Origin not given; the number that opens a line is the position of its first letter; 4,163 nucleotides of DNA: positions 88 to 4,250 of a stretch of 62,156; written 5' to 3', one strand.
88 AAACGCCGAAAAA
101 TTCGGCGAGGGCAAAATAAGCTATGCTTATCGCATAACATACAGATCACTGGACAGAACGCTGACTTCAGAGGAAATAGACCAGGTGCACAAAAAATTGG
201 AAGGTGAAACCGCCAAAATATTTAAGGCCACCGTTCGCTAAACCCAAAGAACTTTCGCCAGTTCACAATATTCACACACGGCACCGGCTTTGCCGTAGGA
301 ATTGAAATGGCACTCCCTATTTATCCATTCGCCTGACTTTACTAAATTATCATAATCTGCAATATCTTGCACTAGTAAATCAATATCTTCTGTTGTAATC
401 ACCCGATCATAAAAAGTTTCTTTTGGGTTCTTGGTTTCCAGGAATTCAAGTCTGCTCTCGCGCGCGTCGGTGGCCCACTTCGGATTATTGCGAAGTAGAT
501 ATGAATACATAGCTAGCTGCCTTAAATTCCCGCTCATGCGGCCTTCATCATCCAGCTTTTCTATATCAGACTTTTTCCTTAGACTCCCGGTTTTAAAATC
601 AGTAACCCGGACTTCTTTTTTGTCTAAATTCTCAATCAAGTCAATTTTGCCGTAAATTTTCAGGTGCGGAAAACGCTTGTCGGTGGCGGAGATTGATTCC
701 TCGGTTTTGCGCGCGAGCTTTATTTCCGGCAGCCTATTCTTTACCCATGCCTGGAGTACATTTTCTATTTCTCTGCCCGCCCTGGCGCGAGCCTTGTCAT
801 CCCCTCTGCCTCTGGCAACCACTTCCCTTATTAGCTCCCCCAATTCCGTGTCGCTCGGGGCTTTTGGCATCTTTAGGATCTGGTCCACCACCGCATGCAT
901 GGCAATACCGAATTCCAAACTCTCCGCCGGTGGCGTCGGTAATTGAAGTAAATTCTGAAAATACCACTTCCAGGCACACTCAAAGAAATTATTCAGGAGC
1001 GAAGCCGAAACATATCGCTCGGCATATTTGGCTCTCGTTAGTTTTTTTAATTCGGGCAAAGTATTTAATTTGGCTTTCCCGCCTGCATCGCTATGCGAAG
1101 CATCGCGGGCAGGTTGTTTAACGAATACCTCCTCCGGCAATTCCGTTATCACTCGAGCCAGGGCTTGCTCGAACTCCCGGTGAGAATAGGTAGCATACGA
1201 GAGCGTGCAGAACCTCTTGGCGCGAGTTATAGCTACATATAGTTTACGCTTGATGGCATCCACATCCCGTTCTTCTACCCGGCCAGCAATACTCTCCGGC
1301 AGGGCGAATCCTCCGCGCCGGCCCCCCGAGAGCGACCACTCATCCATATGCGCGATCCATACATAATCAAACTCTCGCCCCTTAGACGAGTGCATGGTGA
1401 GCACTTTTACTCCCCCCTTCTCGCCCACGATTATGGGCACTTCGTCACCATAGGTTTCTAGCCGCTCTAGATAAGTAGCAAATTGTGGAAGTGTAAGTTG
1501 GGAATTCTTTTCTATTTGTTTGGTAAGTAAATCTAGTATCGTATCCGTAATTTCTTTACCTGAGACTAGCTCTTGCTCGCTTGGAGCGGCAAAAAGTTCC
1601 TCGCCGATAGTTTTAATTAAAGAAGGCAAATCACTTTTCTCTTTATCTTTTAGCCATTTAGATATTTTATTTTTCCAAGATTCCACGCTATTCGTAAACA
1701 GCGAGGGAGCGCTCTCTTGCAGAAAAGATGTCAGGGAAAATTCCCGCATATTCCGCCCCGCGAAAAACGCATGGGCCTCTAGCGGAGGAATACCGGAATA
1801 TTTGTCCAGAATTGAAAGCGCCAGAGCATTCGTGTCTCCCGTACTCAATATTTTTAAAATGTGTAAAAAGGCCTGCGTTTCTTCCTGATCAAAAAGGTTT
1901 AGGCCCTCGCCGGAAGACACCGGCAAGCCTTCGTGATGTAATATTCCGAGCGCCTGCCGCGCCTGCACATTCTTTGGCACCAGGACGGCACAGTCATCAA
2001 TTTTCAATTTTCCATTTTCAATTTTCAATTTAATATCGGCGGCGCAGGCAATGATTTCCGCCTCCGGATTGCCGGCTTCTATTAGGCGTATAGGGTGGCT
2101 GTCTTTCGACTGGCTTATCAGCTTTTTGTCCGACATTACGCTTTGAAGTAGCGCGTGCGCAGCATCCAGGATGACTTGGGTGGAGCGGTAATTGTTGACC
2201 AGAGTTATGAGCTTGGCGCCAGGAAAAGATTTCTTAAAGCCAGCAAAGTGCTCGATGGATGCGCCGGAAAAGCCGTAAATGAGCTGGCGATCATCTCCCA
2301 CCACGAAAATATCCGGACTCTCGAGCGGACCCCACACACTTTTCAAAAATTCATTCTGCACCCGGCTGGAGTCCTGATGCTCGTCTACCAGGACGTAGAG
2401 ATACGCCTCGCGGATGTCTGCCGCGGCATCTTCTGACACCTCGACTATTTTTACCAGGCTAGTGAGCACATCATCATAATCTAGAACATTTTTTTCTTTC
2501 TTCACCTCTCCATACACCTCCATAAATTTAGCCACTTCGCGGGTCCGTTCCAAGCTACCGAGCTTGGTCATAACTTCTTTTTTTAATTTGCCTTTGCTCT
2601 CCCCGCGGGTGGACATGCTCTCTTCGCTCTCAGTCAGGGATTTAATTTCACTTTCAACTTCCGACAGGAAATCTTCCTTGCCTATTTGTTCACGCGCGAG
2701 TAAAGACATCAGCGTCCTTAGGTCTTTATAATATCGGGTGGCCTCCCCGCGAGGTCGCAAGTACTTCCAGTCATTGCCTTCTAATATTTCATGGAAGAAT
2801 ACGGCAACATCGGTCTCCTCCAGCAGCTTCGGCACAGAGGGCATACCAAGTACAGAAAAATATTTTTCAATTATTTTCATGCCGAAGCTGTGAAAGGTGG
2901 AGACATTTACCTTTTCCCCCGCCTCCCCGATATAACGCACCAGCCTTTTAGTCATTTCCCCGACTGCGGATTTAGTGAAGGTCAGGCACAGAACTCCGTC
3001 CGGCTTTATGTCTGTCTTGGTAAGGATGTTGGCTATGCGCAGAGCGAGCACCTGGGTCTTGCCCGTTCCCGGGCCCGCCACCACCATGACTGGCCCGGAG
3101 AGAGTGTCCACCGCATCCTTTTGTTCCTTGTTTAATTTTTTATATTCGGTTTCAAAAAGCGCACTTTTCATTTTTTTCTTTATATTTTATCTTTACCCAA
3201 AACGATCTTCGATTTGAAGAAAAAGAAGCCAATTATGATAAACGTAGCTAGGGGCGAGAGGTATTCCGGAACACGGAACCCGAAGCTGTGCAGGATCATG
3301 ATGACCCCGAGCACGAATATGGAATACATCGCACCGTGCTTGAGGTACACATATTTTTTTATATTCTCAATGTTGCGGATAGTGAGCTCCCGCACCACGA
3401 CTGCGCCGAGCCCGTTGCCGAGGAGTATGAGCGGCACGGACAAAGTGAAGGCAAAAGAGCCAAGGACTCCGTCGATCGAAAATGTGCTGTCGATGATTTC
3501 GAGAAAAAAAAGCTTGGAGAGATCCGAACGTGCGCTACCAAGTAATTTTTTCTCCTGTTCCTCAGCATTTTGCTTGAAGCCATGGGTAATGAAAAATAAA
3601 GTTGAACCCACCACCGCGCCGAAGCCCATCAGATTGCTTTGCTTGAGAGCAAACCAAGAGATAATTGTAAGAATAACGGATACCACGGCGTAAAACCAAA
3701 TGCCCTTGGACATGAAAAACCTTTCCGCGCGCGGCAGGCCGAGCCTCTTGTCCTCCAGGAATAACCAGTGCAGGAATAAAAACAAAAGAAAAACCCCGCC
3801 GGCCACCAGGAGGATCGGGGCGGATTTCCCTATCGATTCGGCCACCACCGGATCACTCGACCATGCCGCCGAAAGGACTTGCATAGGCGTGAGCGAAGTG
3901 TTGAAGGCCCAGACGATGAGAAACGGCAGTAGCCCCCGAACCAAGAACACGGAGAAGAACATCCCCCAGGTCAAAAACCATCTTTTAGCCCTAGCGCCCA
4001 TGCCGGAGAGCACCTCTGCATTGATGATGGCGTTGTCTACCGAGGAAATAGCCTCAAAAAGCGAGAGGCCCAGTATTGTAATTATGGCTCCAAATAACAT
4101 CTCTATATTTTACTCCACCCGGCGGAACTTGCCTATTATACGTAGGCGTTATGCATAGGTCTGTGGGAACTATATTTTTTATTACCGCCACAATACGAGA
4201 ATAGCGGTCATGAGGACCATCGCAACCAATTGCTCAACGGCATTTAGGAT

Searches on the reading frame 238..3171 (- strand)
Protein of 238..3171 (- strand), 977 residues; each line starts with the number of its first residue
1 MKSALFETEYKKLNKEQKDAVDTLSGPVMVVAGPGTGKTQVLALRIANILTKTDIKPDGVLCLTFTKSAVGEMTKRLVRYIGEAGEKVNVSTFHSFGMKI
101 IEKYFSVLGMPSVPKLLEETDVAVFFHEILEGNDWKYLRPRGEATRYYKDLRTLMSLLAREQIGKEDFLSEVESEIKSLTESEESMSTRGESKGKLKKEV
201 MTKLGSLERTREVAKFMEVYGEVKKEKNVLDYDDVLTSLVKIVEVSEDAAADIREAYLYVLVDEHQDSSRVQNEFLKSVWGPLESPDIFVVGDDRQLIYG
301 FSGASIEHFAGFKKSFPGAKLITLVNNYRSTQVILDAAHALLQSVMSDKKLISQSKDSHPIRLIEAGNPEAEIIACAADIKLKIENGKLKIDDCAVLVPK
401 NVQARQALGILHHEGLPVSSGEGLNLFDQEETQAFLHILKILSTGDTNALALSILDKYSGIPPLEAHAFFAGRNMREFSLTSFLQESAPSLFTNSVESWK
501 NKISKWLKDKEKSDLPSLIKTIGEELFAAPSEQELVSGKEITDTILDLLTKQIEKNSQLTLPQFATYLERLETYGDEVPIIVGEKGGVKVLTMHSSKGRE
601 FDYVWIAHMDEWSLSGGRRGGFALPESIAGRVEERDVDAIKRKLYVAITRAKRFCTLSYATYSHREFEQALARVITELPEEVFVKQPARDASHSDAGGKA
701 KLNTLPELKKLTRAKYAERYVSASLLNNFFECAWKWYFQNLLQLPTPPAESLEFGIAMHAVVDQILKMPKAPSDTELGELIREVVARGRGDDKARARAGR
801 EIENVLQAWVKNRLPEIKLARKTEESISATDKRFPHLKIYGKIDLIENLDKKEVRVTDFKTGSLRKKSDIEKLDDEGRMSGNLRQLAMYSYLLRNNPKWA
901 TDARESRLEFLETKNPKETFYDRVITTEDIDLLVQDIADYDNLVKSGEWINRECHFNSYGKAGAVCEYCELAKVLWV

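Call 68: search_protein_families(library=pfam, proteins=[window:238-3171:-], max_evalue=0.00001)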
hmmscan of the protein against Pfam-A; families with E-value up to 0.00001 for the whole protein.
window:238-3171:- (977 aa): 5 families
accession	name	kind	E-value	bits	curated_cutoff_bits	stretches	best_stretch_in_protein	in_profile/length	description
PF00580.27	UvrD-helicase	-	5.4e-60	203.8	23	1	13-317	1-271/271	UvrD/REP helicase N-terminal domain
PF13361.12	UvrD_C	-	9.3e-32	111.2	25.6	1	322-660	1-348/350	UvrD-like helicase C-terminal domain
PF12705.13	PDDEXK_1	-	2.5e-25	90.3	22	1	721-973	2-244/247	PD-(D/E)XK nuclease superfamily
PF13245.12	AAA_19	-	1.8e-17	64.2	25.1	1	17-301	1-133/134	AAA domain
PF13538.12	UvrD_C_2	-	1.6e-06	28.3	27.4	0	590-613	4-27/52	UvrD-like helicase C-terminal domain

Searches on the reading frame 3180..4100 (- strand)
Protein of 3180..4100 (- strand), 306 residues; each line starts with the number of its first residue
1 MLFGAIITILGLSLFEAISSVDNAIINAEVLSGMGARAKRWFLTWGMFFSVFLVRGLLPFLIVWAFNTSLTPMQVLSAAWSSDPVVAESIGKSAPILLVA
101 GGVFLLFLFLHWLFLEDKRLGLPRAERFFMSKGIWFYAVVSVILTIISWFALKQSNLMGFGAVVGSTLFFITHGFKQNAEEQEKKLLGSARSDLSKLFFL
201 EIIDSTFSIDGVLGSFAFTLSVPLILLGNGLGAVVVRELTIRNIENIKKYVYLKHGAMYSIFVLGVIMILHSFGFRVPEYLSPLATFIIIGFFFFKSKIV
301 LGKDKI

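Call 69: search_protein_families(library=pfam, proteins=[window:3180-4100:-], max_evalue=0.00001)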
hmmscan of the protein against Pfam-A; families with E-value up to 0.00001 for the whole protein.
window:3180-4100:- (306 aa): 2 families
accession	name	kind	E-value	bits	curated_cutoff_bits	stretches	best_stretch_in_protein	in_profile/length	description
PF04332.21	DUF475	-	4.7e-45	155.1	27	1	21-298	1-287/293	Protein of unknown function (DUF475)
PF03741.22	TerC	-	1e-16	61.6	27.8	2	133-271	37-177/178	Integral membrane protein TerC family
